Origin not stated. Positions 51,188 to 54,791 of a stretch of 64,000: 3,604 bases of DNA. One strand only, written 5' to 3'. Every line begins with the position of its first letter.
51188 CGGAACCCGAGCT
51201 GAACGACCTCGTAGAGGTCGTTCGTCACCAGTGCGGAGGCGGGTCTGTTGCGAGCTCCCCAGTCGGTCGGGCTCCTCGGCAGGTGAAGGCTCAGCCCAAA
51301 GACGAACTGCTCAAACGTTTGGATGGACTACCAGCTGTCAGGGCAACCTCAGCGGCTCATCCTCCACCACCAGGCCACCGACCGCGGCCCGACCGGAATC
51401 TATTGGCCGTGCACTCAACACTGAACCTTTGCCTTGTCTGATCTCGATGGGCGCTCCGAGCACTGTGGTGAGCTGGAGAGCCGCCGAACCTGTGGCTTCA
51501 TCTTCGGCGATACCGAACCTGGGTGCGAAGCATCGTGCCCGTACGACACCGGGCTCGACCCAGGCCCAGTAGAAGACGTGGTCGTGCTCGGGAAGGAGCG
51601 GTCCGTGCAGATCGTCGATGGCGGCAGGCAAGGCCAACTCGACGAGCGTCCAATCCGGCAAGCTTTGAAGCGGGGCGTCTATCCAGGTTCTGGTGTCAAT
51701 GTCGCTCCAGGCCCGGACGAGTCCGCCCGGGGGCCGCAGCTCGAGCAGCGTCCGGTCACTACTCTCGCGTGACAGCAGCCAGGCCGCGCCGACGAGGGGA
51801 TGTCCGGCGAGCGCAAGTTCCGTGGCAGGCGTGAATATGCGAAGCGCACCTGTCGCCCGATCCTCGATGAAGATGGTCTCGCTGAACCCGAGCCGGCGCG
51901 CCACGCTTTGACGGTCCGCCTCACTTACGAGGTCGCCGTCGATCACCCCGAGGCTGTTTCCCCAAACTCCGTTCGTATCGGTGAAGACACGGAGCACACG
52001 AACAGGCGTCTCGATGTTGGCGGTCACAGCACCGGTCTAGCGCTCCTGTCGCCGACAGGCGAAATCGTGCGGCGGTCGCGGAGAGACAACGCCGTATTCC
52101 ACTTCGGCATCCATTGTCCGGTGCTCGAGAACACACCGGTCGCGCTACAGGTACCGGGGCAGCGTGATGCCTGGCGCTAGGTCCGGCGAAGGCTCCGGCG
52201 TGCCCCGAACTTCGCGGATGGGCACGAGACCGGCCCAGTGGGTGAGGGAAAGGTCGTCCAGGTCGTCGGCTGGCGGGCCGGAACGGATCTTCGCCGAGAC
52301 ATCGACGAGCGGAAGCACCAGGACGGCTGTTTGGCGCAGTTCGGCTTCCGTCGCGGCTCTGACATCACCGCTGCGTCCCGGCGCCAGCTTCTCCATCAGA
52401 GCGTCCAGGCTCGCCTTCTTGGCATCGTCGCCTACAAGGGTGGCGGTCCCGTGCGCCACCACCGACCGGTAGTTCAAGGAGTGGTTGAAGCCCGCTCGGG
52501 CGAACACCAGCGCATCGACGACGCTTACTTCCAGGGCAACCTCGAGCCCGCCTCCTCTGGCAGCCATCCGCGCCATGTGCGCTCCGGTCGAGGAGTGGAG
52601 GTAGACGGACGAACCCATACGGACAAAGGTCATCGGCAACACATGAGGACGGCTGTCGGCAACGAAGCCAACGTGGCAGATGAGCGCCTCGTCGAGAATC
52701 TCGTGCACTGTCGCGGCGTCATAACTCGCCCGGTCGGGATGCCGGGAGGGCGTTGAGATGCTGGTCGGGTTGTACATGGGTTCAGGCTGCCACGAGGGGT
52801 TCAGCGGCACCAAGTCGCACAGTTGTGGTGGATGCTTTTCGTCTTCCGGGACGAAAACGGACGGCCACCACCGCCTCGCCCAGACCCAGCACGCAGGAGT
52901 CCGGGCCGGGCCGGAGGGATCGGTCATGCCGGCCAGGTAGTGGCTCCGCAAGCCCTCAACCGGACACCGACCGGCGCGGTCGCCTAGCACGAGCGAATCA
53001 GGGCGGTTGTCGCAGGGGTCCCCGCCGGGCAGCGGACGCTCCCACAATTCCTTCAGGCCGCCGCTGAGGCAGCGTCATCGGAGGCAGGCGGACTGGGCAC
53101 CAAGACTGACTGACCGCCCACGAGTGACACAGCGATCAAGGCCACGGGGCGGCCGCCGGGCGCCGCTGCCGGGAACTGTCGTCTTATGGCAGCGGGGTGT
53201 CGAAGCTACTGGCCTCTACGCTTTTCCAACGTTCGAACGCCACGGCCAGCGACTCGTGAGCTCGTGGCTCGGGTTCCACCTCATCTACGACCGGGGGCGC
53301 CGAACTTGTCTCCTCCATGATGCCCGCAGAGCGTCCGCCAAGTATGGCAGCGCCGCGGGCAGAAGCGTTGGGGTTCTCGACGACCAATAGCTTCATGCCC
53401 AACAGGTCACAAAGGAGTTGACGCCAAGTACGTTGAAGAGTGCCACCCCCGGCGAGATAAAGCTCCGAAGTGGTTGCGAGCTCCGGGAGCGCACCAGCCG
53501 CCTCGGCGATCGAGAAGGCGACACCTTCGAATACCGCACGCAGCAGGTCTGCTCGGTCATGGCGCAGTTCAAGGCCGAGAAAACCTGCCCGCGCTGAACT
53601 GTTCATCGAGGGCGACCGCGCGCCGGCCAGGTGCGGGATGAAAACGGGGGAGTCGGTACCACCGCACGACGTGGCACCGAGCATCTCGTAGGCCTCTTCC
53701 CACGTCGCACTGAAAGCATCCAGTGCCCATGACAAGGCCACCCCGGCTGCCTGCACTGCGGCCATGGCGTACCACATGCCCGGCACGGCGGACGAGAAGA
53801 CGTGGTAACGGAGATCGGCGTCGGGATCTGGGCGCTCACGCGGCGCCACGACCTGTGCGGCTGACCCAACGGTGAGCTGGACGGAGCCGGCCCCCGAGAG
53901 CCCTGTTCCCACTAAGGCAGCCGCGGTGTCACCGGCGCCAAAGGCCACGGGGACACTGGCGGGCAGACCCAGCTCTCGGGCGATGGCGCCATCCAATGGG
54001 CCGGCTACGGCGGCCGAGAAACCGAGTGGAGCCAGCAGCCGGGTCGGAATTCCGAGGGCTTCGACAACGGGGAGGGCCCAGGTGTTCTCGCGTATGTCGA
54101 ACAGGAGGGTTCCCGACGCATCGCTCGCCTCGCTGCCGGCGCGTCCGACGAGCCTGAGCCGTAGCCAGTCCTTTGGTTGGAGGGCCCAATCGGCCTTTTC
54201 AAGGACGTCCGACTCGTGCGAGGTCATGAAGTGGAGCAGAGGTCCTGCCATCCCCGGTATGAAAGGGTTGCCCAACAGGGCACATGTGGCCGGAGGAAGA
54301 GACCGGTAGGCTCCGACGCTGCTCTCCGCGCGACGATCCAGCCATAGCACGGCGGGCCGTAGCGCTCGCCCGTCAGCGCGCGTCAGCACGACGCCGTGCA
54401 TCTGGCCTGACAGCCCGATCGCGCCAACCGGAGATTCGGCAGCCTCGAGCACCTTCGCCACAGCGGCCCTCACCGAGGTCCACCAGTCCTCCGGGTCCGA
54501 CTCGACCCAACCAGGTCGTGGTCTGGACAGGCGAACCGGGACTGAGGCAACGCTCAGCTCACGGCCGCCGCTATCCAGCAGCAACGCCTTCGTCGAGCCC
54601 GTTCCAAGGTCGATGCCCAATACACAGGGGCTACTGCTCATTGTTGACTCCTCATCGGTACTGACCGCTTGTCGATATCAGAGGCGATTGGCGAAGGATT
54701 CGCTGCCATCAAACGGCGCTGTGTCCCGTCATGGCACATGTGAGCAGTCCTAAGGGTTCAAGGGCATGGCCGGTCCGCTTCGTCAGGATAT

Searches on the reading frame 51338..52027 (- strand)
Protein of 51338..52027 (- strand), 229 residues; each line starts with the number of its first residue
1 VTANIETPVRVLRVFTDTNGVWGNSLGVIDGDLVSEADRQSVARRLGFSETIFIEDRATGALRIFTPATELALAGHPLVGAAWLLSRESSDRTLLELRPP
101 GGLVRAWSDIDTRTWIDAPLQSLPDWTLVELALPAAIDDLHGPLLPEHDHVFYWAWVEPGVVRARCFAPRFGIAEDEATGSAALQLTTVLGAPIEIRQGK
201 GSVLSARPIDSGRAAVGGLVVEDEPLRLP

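Call 38: search_protein_families(library=pfam, proteins=[window:51338-52027:-], max_evalue=0.001)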
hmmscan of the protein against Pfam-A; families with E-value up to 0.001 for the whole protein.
window:51338-52027:- (229 aa): 1 family
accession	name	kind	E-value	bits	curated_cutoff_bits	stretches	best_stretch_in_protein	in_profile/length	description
PF02567.21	PhzC-PhzF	-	1.2e-23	84.5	27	2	14-106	3-100/281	Phenazine biosynthesis-like protein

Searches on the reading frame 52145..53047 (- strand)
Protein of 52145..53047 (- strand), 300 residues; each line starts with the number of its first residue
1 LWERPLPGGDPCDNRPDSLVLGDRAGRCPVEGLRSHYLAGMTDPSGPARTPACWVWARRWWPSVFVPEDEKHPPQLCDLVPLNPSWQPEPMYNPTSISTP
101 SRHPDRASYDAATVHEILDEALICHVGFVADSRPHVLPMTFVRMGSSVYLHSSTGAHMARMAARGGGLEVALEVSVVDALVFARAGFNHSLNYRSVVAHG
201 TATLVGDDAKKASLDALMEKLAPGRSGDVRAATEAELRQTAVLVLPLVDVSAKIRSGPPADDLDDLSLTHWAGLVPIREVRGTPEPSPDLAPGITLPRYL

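Call 38: search_protein_families(library=pfam, proteins=[window:52145-53047:-], max_evalue=0.001)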
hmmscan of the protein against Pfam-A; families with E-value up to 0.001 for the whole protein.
window:52145-53047:- (300 aa): 1 family
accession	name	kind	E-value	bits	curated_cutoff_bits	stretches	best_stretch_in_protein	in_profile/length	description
PF12900.13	Pyridox_ox_2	-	3.8e-36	124.6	27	1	110-253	1-139/140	Pyridoxamine 5'-phosphate oxidase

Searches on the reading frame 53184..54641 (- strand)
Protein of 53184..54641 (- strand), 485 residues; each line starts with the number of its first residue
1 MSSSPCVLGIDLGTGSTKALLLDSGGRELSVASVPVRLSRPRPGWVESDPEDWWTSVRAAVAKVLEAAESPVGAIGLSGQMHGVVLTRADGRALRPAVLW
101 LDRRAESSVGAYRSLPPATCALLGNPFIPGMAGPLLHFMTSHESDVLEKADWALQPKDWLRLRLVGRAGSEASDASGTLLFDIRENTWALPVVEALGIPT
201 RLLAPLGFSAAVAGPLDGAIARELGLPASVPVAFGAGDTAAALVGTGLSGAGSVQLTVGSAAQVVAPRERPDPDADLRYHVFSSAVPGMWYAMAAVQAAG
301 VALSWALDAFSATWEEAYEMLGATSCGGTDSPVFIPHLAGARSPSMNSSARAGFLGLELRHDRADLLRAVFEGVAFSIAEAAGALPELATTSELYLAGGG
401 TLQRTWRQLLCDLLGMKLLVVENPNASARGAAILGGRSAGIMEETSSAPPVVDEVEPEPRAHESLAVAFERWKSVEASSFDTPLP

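Call 38: search_protein_families(library=pfam, proteins=[window:53184-54641:-], max_evalue=0.001)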
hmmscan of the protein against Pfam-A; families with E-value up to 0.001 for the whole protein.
window:53184-54641:- (485 aa): 2 families
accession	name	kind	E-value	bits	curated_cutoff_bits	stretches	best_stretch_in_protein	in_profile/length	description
PF00370.27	FGGY_N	-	6.5e-51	173.7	28.8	1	7-245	2-245/245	FGGY family of carbohydrate kinases, N-terminal domain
PF02782.22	FGGY_C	-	1.4e-25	90.7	27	1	268-438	15-197/198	FGGY family of carbohydrate kinases, C-terminal domain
